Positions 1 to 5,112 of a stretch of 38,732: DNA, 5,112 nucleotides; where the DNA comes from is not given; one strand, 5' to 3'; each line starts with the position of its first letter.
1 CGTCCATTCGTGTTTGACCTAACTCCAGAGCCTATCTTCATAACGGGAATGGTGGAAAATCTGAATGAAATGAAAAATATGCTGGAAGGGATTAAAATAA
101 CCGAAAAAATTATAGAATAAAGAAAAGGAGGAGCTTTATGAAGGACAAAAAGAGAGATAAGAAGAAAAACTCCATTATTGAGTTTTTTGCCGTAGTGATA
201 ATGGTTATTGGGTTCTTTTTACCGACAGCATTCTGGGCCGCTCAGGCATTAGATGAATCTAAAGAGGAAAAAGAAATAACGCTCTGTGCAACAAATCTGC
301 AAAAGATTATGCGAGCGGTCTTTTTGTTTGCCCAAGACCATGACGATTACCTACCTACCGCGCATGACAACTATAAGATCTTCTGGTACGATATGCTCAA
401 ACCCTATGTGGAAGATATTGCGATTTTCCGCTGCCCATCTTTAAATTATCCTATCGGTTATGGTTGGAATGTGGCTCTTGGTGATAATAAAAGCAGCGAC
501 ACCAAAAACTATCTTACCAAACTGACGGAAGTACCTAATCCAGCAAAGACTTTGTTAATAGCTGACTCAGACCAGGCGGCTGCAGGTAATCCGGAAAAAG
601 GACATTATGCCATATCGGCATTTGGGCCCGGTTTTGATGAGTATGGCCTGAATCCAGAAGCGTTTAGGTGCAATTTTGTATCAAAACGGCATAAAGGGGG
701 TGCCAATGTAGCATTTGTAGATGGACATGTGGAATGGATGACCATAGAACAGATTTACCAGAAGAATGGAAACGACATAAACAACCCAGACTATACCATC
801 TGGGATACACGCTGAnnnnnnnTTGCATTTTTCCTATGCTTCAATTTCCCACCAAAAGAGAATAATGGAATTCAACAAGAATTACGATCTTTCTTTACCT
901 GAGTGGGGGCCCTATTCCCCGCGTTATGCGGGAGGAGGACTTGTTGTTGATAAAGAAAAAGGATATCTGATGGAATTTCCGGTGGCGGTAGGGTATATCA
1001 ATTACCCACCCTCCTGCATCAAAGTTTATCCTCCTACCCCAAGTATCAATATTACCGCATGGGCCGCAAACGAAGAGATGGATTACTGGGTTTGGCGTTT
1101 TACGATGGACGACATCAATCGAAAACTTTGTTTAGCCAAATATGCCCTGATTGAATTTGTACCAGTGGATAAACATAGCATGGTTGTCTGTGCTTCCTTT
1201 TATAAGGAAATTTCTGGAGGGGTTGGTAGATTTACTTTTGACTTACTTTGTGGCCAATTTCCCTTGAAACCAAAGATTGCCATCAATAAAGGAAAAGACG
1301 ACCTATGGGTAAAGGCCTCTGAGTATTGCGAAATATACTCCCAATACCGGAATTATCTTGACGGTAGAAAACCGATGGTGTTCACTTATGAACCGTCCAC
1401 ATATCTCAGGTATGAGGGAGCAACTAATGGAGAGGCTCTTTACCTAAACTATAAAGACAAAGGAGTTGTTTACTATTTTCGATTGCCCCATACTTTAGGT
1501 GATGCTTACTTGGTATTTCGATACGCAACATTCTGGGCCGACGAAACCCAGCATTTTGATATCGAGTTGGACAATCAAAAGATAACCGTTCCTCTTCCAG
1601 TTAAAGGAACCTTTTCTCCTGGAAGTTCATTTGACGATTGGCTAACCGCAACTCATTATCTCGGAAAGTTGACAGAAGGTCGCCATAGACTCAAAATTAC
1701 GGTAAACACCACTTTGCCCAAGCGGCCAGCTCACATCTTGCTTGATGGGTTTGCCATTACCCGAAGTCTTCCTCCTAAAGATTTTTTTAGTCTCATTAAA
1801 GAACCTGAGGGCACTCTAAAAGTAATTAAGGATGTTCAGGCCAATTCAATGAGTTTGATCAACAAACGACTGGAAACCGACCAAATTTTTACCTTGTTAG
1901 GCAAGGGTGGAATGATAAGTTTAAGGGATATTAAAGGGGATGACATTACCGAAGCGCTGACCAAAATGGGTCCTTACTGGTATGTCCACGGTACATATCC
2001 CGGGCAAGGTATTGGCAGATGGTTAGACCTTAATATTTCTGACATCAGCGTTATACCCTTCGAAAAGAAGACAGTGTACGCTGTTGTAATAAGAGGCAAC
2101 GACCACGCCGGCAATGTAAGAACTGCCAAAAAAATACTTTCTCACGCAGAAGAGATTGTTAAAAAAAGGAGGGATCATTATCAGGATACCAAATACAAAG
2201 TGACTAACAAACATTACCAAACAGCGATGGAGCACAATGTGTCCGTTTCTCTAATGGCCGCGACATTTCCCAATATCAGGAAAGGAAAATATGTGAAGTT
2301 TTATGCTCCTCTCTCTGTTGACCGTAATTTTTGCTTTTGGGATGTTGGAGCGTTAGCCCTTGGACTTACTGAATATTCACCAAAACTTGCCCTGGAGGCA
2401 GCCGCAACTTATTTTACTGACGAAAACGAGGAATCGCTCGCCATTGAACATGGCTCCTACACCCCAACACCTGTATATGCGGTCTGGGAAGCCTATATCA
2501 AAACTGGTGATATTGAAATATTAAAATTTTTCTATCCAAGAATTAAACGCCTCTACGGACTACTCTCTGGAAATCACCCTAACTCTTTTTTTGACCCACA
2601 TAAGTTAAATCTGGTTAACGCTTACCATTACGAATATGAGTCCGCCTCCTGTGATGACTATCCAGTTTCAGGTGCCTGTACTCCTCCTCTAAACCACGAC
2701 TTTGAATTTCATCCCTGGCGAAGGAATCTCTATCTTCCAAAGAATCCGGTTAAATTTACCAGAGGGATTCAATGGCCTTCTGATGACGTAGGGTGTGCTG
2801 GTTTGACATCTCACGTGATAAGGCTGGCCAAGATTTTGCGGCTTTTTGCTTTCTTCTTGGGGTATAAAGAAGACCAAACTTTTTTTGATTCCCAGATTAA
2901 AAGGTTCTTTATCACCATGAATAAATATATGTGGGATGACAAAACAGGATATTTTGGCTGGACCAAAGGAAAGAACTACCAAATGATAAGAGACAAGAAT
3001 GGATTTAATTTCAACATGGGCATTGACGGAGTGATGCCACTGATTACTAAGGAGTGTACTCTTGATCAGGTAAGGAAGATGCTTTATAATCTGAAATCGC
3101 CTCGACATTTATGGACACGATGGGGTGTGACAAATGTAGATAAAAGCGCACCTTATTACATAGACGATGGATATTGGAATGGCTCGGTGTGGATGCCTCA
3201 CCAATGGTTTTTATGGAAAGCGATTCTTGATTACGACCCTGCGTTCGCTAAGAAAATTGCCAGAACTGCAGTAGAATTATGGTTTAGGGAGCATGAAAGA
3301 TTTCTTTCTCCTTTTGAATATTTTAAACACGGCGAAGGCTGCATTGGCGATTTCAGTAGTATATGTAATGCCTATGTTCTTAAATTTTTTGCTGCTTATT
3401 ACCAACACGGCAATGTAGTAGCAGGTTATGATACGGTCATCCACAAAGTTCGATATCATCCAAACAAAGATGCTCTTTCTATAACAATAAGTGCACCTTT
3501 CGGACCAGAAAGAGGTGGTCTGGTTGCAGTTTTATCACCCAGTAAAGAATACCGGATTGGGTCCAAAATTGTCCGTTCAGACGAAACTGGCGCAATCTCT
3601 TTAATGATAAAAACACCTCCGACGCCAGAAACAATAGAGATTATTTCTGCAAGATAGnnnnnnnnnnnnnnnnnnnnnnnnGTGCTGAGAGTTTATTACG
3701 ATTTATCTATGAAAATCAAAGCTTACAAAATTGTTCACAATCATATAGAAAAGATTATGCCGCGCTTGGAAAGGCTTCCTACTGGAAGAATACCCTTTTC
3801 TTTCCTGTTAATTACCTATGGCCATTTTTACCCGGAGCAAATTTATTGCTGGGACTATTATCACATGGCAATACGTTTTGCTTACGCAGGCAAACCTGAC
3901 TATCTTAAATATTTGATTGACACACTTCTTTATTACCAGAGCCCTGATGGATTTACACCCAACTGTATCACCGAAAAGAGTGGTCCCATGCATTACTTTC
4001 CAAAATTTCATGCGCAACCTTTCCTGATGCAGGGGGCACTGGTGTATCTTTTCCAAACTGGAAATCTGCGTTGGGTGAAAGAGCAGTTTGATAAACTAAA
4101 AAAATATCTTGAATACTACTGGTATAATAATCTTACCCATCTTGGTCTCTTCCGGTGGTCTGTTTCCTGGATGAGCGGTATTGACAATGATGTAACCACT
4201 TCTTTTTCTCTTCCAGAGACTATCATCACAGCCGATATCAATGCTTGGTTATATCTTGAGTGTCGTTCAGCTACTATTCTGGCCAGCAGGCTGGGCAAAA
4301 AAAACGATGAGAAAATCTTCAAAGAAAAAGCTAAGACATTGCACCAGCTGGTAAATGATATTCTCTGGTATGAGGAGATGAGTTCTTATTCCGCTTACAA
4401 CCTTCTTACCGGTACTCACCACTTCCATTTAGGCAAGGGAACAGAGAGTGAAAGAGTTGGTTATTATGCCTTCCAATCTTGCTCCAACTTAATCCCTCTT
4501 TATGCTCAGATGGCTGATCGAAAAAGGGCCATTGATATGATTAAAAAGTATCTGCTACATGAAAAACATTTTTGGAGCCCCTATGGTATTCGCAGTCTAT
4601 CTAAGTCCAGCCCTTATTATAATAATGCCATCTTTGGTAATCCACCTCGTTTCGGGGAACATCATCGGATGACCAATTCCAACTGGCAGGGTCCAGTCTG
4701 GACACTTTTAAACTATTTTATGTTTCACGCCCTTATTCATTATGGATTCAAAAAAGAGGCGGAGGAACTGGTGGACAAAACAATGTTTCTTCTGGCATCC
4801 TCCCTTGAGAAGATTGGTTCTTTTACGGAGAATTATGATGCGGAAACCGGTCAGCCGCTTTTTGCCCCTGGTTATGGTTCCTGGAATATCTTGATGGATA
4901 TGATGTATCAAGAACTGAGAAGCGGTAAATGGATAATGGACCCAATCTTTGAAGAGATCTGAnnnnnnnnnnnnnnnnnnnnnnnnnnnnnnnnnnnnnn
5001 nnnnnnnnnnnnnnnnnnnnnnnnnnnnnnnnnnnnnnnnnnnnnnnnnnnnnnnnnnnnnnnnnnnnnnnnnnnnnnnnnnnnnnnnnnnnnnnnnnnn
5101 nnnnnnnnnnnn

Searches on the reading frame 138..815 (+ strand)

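Call 27: search_protein_families(library=pfam, proteins=[window:138-815:+], max_evalue=0.001)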
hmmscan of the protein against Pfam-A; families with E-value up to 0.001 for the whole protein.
window:138-815:+ (225 aa): 1 family
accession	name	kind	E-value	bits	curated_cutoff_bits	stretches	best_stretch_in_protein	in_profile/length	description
PF07596.16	SBP_bac_10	-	0.00012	22.7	23.3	0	173-202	233-262/268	Protein of unknown function (DUF1559)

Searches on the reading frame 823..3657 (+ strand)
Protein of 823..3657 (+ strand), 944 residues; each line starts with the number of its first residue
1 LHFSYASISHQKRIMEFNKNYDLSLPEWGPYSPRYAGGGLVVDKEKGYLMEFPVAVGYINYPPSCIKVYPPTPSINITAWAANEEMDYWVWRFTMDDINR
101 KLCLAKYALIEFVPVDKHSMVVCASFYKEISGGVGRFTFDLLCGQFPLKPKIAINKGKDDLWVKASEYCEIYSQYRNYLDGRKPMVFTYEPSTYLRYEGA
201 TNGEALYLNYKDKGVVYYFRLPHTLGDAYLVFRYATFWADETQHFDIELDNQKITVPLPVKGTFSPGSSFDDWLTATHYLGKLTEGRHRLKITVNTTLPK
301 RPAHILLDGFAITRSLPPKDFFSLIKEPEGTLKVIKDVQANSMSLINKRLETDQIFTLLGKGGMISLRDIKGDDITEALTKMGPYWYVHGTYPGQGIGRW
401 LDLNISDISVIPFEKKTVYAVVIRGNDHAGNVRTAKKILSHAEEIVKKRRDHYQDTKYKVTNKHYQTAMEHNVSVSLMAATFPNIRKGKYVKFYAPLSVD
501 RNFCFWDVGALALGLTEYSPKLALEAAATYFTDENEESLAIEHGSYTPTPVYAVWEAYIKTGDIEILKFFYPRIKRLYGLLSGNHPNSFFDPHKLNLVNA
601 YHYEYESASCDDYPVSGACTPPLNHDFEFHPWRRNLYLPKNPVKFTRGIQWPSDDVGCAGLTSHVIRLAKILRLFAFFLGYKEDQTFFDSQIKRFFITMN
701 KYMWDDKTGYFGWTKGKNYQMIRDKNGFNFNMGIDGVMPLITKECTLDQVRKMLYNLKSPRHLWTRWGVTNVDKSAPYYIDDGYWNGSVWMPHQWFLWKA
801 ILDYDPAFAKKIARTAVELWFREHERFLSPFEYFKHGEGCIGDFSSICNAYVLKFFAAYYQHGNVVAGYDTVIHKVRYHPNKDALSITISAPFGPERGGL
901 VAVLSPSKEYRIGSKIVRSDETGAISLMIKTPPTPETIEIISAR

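Call 27: search_protein_families(library=pfam, proteins=[window:823-3657:+], max_evalue=0.001)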
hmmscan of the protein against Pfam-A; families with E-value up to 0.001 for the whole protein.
window:823-3657:+ (944 aa): 2 families
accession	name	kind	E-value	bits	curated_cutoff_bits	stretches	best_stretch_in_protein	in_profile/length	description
PF22422.2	MGH1-like_GH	-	5.3e-16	59.6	27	1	506-817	7-325/356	Mannosylglycerate hydrolase MGH1-like glycoside hydrolase domain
PF03200.22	Glyco_hydro_63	-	1.6e-07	31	22.4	1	683-805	302-427/492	Glycosyl hydrolase family 63 C-terminal domain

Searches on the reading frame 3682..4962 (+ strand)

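Call 27: search_protein_families(library=pfam, proteins=[window:3682-4962:+], max_evalue=0.001)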
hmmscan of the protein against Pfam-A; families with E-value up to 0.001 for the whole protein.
window:3682-4962:+ (426 aa): 5 families
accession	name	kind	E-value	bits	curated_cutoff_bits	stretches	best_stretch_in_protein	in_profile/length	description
PF22422.2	MGH1-like_GH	-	6.4e-35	121.8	27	1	54-398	4-353/356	Mannosylglycerate hydrolase MGH1-like glycoside hydrolase domain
PF01204.24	Trehalase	-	3.5e-16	59.6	21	1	179-390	302-481/512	Trehalase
PF03200.22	Glyco_hydro_63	-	4.2e-16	59.2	22.4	1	160-405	229-486/492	Glycosyl hydrolase family 63 C-terminal domain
PF06202.20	GDE_C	-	1.1e-06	28.4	21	1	88-374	61-328/367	Amylo-alpha-1,6-glucosidase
PF17389.8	Bac_rhamnosid6H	-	0.00019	21.3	24.5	1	79-282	69-241/339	Bacterial alpha-L-rhamnosidase 6 hairpin glycosidase domain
